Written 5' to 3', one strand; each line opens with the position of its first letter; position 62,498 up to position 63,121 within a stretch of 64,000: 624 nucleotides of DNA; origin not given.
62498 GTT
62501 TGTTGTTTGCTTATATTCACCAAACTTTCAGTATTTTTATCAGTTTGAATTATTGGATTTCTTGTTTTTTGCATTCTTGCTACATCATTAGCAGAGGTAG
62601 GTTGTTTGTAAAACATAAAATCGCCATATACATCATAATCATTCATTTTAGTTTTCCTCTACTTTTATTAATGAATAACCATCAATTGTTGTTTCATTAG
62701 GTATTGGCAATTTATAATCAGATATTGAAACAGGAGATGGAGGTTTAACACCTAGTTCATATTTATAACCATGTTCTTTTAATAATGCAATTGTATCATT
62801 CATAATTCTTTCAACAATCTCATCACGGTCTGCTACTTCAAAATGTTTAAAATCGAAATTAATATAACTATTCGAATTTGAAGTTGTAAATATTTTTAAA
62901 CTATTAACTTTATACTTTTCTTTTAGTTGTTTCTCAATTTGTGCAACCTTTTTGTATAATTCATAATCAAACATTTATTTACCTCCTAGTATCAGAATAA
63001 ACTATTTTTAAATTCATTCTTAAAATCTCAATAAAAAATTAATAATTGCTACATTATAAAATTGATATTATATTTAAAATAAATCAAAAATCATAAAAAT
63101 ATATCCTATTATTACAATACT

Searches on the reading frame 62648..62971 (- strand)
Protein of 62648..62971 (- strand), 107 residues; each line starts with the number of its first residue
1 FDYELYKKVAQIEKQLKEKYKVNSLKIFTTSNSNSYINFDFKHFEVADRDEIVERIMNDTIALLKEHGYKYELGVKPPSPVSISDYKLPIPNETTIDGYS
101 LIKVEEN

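Call 35: search_protein_families(library=pfam, proteins=[window:62648-62971:-], max_evalue=0.01)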
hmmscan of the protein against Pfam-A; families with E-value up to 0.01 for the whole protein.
window:62648-62971:- (107 aa): 0 families

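Call 54: search_protein_families(library=phrogs, proteins=[window:62648-62971:-], max_evalue=0.01)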
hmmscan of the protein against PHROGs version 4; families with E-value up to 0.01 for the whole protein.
window:62648-62971:- (107 aa): 0 families

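Call 83: search_protein_families(library=padloc, proteins=[window:62648-62971:-], max_evalue=0.1)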
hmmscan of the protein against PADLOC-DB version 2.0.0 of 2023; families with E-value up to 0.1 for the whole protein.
window:62648-62971:- (107 aa): 1 family
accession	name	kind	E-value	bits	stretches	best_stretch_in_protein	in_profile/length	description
PDLC03486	REase_II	-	0.0022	15.5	1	15-47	116-147/258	Type II restriction enzyme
